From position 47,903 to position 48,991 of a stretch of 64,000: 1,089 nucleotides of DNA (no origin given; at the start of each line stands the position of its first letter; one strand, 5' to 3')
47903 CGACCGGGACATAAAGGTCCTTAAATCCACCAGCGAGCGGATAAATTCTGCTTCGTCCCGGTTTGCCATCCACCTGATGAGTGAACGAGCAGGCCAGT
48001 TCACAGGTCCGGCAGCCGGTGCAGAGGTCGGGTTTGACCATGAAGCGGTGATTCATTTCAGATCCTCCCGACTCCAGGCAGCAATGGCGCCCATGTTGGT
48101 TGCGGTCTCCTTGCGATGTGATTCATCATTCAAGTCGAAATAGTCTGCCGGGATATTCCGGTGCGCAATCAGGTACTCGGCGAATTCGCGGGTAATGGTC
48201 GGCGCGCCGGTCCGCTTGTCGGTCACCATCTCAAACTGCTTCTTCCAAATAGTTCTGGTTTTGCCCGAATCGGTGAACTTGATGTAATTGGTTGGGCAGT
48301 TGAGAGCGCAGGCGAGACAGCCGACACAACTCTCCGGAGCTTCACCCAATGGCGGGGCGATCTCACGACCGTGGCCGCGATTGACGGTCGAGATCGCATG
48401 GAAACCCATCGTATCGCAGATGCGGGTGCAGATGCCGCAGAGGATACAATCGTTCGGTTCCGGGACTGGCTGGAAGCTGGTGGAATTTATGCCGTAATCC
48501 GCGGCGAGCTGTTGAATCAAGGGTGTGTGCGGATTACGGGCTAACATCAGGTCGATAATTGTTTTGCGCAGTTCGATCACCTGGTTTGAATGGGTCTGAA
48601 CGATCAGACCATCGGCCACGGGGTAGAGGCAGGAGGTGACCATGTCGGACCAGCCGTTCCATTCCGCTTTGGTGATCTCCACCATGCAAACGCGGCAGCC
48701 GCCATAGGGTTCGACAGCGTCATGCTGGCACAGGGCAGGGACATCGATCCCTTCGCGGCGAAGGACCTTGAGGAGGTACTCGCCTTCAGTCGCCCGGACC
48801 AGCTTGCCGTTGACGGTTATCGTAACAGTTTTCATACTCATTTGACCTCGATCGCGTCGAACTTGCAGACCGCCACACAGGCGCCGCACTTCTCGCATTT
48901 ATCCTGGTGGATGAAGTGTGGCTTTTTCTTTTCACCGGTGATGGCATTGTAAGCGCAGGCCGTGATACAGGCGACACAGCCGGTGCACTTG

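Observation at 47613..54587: Nine-gene operon coupling a four-subunit 2-oxoacid:ferredoxin oxidoreductase to HydBC/Bfu-type NuoE-NuoF-NuoG(N-terminal) subunits, with no hydrogenase or FDH module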

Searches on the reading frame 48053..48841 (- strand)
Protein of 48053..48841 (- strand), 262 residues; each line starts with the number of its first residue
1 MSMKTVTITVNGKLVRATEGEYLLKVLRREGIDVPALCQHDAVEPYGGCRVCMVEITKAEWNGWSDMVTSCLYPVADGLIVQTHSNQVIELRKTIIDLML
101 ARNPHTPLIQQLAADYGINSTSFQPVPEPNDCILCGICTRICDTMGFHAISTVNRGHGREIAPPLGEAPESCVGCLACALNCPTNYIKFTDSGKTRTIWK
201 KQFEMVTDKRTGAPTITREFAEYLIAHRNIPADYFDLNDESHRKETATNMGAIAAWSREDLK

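Call 3: search_protein_families(library=pfam, proteins=[window:48053-48841:-], max_evalue=0.001)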
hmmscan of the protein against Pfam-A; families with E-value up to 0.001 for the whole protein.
window:48053-48841:- (262 aa): 8 families
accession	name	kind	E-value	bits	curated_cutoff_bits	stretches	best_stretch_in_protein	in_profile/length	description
PF13510.11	Fer2_4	-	1.6e-17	63.7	22.8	1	4-85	2-81/82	2Fe-2S iron-sulfur cluster binding domain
PF00111.32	Fer2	-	3.4e-09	37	21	1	8-66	1-55/77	2Fe-2S iron-sulfur cluster binding domain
PF12838.12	Fer4_7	-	7.8e-08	33.1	27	1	132-185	2-51/52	4Fe-4S dicluster domain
PF14697.11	Fer4_21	-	4.3e-07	30.4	35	1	130-188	6-58/59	4Fe-4S dicluster domain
PF13187.11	Fer4_9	-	2e-05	24.9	27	1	131-186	1-51/52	4Fe-4S dicluster domain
PF12837.12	Fer4_6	-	0.00021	21.5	25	0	169-185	6-22/24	4Fe-4S binding domain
PF00037.32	Fer4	-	0.00026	21.1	21.1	0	169-185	5-21/24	4Fe-4S binding domain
PF13484.11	Fer4_16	-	0.00096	20.3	30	0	172-201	2-32/66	4Fe-4S double cluster binding domain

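Call 4: search_protein_families(library=ncbifam, proteins=[window:48053-48841:-], max_evalue=0.001)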
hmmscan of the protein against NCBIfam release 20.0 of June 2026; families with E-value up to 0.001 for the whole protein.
window:48053-48841:- (262 aa): 25 families
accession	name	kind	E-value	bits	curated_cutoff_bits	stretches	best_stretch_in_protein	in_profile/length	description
NF005745.0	PRK07569.1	equivalog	3.8e-32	111.6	333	2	3-106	1-99/238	bidirectional hydrogenase complex protein HoxU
NF040763.1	FeFe_hydrog_A6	exception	5.1e-31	107.7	765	1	6-200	1-216/571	NADH-dependent [FeFe] hydrogenase, group A6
TIGR01973.1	NuoG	equivalog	2.8e-18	66.1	470.05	1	8-105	1-93/606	NADH-quinone oxidoreductase subunit NuoG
NF006305.0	PRK08493.1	equivalog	1.1e-16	60.1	591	1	6-98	2-87/819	NADH-quinone oxidoreductase subunit G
NF005895.0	PRK07860.1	equivalog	2.7e-15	55.5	802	1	3-104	15-113/811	NADH-quinone oxidoreductase subunit G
NF040762.1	Hydr_FeFe_Clost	exception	7.8e-15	54.5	900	1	7-101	2-91/572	ferredoxin hydrogenase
NF009454.0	PRK12814.1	equivalog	3.6e-14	52.1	916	1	3-102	1-95/657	putative NADPH-dependent glutamate synthase small subunit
TIGR02512.1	FeFe_hydrog_A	subfamily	1.9e-07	30.3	405.95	1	129-202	6-80/375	[FeFe] hydrogenase, group A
NF042909.1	FMH_DH_FwdF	exception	6e-06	25.6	375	1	130-195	15-80/336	tungsten-dependent formylmethanofuran dehydrogenase subunit FwdF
NF006183.0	PRK08318.1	equivalog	7.3e-06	25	335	1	125-201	337-412/422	NAD-dependent dihydropyrimidine dehydrogenase subunit PreA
TIGR02936.1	fdxN_nitrog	equivalog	1.3e-05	25.2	80.55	0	168-187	68-87/91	ferredoxin III, nif-specific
NF045490.1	FdxA_Protbact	equivalog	1.7e-05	25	135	0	168-197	36-66/104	ferredoxin FdxA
TIGR02912.1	sulfite_red_C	equivalog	2.1e-05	23.7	324.1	1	114-223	154-248/314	sulfite reductase subunit C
NF009053.0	PRK12387.1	subfamily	2.4e-05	24.2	204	0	168-200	36-69/180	formate hydrogenlyase complex iron-sulfur subunit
NF038196.1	ferrodoxin_EFR1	subfamily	2.6e-05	24.4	75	1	108-194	165-236/242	EFR1 family ferrodoxin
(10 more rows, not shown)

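Call 21: search_solved_structures(query=window:48053-48841:-, max_evalue=0.00001, show_alignments=2)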
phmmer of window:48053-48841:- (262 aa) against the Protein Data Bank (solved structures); distinct sequences matched with E-value up to 0.00001: 69 (the best 60 are shown).
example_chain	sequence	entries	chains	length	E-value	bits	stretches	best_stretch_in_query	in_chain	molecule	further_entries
9mqx_A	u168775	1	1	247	1.3e-44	155.7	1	8-219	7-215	NADH:ubiquinone oxidoreductase chain G-like protein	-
7t2r_A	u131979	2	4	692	8.4e-24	87.4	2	3-107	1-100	NiFe hydrogenase subunit A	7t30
8a6t_A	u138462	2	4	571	3.2e-22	82.2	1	4-102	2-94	Electron bifurcating hydrogenase subunit HydA1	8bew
7q4v_A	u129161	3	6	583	4.9e-21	78.4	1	3-189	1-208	Iron hydrogenase HydA1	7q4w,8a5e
9wxb_B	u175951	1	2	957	4e-20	75.4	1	6-105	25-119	Formate dehydrogenase alpha subunit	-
8oh5_C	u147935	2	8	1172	8.2e-20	74.3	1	4-101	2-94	Formate dehydrogenase-O, major subunit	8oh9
6tg9_A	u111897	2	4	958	1.1e-19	73.9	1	6-105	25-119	Formate dehydrogenase subunit alpha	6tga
9bov_A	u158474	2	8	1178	1.7e-18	70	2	3-102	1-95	Molybdopterin oxidoreductase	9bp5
9n5u_A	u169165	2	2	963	1e-16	64.2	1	5-101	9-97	NfnA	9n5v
7p5h_A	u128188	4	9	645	2.1e-16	63.2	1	8-189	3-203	Fe-hydrogenase, subunit alpha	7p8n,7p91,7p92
7q5y_A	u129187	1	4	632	8.2e-15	57.9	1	6-106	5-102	NADH dehydrogenase I chain G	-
6gcs_A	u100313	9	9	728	5.4e-14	55.3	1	5-105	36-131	75-KDA PROTEIN (NUAM) | Subunit NUAM of NADH:Ubiquinone Oxidoreductase (Complex I) | NADH-ubiquinone oxidoreductase 78 kDa subunit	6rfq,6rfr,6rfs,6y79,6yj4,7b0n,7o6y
5xf9_B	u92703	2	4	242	1.1e-13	54.3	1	7-204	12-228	NAD-reducing hydrogenase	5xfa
7zm7_A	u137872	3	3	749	2.5e-12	49.8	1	6-106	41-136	NADH-ubiquinone oxidoreductase-like protein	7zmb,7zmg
7vw6_A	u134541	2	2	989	9.2e-12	47.9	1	5-107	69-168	Formate dehydrogenase | Tungsten-containing formate dehydrogenase alpha subunit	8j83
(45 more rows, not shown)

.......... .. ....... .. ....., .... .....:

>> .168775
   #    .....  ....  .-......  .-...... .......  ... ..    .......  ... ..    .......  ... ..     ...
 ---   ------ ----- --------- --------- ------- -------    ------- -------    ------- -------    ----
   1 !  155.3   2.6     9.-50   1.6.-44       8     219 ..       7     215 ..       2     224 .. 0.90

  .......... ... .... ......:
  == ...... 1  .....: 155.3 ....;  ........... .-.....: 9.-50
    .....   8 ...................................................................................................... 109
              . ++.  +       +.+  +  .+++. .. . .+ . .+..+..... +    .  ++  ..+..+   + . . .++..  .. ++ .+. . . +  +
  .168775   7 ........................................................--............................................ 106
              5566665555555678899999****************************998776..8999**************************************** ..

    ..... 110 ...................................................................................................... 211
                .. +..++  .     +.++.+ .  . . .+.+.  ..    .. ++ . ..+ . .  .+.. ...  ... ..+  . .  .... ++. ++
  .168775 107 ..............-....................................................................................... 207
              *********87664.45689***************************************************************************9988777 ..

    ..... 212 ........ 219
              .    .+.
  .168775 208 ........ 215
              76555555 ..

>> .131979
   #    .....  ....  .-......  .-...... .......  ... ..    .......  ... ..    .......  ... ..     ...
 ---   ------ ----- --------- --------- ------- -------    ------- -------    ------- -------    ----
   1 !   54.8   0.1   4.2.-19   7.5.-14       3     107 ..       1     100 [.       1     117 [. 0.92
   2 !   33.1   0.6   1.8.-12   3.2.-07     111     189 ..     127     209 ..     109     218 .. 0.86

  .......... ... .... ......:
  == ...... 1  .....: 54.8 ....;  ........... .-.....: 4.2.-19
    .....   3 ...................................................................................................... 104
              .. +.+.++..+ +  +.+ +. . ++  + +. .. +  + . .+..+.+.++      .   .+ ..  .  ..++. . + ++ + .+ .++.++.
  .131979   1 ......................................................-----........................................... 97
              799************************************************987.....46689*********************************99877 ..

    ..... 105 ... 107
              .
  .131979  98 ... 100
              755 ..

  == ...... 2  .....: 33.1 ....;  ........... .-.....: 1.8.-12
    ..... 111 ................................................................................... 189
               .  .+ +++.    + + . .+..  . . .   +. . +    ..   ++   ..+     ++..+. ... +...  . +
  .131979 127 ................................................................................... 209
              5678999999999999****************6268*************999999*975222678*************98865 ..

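Call 50: find_homologous_proteins(query=window:48053-48841:-, max_evalue=1e-10)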
Query window:48053-48841:- (262 aa): 359 proteins with E <= 1e-10 among 817 candidates; the best 120 are listed.
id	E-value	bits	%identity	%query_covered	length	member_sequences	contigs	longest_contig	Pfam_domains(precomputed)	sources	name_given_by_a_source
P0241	2.6e-162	556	88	99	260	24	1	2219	PF14697.12,PF13510.12,PF00111.33,PF12838.13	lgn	-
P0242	4.5e-151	519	83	99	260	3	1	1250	PF14697.12,PF13510.12,PF00111.33,PF12838.13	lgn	-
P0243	1.6e-140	485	78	97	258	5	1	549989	PF14697.12,PF13510.12,PF00111.33,PF12838.13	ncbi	ncbi:MAG: 2Fe-2S iron-sulfur cluster-binding protein [Candidatus Zixiibacteriota bacterium]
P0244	1.9e-133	462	76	98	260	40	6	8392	PF14697.12,PF13510.12,PF00111.33,PF12838.13,PF13237.12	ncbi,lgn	-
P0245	2.3e-133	461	74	97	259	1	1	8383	PF14697.12,PF13510.12,PF00111.33,PF12838.13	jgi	jgi:NADH dehydrogenase/NADH:ubiquinone oxidoreductase subunit G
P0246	3.4e-132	458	75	98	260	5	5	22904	PF14697.12,PF13510.12,PF00111.33,PF12838.13,PF13237.12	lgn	-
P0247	1.1e-130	453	74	97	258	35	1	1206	PF14697.12,PF13510.12,PF00111.33,PF12838.13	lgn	-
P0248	1.9e-130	452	73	98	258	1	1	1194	PF14697.12,PF13510.12,PF00111.33,PF12838.13,PF13187.12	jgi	jgi:NADH dehydrogenase/NADH:ubiquinone oxidoreductase subunit G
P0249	1.9e-130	452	73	98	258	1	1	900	PF14697.12,PF13510.12,PF00111.33,PF12838.13,PF13187.12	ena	-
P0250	2.3e-130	452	72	97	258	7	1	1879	PF14697.12,PF13510.12,PF00111.33,PF12838.13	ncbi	-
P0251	5.4e-130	450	72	99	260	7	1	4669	PF14697.12,PF13510.12,PF00111.33,PF12838.13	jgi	jgi:bidirectional [NiFe] hydrogenase diaphorase subunit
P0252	1.1e-129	449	73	98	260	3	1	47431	PF14697.12,PF13510.12,PF00111.33,PF12838.13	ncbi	-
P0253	1.4e-129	449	74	97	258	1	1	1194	PF14697.12,PF13510.12,PF00111.33,PF12838.13,PF13187.12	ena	-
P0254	1.7e-129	449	73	97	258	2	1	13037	PF14697.12,PF13510.12,PF00111.33,PF12838.13,PF13187.12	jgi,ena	-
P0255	1.8e-129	449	73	97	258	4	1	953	PF14697.12,PF13510.12,PF00111.33,PF12838.13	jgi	jgi:bidirectional [NiFe] hydrogenase diaphorase subunit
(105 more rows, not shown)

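Call 59: predict_structure(alignment_id=A2)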
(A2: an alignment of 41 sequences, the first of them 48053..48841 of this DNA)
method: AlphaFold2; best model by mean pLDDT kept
length: 262 residues; sequences in the alignment: 41
mean_pLDDT: 81.9   pTM: 0.61
mean pLDDT of the five models: 81.9, 79.7, 79.5, 76.3, 73.3
residues with pLDDT >= 90: 116; 70-90: 94; 50-70: 37; < 50: 15
segments of 3 or more residues with pLDDT < 50: 151-164
pLDDT, mean of each block of 10 residues (from residue 1): 86 95 92 80 63 93 91 92 94 91 85 92 81 62 67 38 57 84 74 88 93 92 91 91 88 76 54
secondary structure, 60 per line:
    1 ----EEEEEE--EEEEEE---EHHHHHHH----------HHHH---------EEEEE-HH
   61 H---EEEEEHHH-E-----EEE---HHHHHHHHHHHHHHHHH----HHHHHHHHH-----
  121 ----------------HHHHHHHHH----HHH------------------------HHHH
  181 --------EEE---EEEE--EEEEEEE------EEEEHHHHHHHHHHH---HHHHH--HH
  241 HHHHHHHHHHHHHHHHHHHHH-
elements in order: E5-10 E13-18 H23-29 H40-43 E53-57 E65-69 E80-82 H86-102 H107-115 H137-145 H177-180 E189-191 E195-198 E201-207 E214-217 H218-228 H232-236 H239-261

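Call 62: fold_search(model_id=the predicted structure, library=pdb)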
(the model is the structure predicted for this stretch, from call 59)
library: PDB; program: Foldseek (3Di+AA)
matches with E <= 10: 322; with E <= 0.001: 126
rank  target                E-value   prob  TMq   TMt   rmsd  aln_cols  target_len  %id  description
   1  9mqx_A                2.6e-20  1.00  0.77  0.81   3.1       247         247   33  Electron-bifurcating Tungstopyranopterin-containing aldehyde oxidoreductase with NADH (released 2025-07-16)
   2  8a6t_A                2.3e-12  1.00  0.54  0.26   4.6       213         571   30  Cryo-EM structure of the electron bifurcating Fe-Fe hydrogenase HydABC complex from Thermoanaerobacter kivui in the re (released 2023-02-15)
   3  7t30_A                2.4e-12  1.00  0.58  0.25   8.6       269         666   23  Structure of electron bifurcating Ni-Fe hydrogenase complex HydABCSL in FMN/NAD(H) bound state (released 2022-03-16)
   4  7t2r_A                7.0e-12  1.00  0.56  0.24   8.7       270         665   22  Structure of electron bifurcating Ni-Fe hydrogenase complex HydABCSL in FMN-free apo state (released 2022-03-16)
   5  9ktl_A                5.9e-11  1.00  0.56  0.17   7.0       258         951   27  Cryo-EM structure of reduced form of formate dehydrogenase from Rhodobacter aestuarii (RaFDH) with NADH (released 2025-06-18)
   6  7o6y_A                1.3e-10  1.00  0.54  0.22   9.0       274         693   20  Cryo-EM structure of respiratory complex I under turnover (released 2021-11-10)
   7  7q4w_A                1.4e-10  1.00  0.58  0.28   4.6       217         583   28  CryoEM structure of electron bifurcating Fe-Fe hydrogenase HydABC complex A. woodii in the oxidised state (released 2023-02-15)
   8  7q5y_A                4.7e-10  1.00  0.51  0.23   7.3       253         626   23  Structure of NADH:ubichinon oxidoreductase (complex I) of the hyperthermophilic eubacterium Aquifex aeolicus (released 2022-11-16)
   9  6tg9_A                6.3e-10  1.00  0.56  0.17   8.3       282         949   24  Cryo-EM Structure of NADH reduced form of NAD+-dependent Formate Dehydrogenase from Rhodobacter capsulatus (released 2020-04-22)
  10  6rfq_A                1.2e-09  1.00  0.53  0.22   9.2       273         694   19  Cryo-EM structure of a respiratory complex I assembly intermediate with NDUFAF2 (released 2018-10-10)
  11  9ihp_G                1.4e-09  1.00  0.54  0.22   8.8       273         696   18  Open state without NUQM and with flavoprotein (classification state 3) of Pichia pastoris mitochondrial complex I in c (released 2025-10-15)
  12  5xf9_F                1.5e-09  1.00  0.49  0.54   2.7       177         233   28  Crystal structure of NAD+-reducing [NiFe]-hydrogenase in the air-oxidized state (released 2017-08-23)
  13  5xf9_B                2.8e-09  1.00  0.49  0.54   2.7       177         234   28  Crystal structure of NAD+-reducing [NiFe]-hydrogenase in the air-oxidized state (released 2017-08-23)
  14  7zm7_A                3.7e-09  1.00  0.51  0.21  12.7       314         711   20  CryoEM structure of mitochondrial complex I from Chaetomium thermophilum (inhibited by DDM) (released 2022-11-30)
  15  6gcs_A                5.6e-09  1.00  0.57  0.23   8.5       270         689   21  Cryo-EM structure of respiratory complex I from Yarrowia lipolytica (released 2018-10-10)
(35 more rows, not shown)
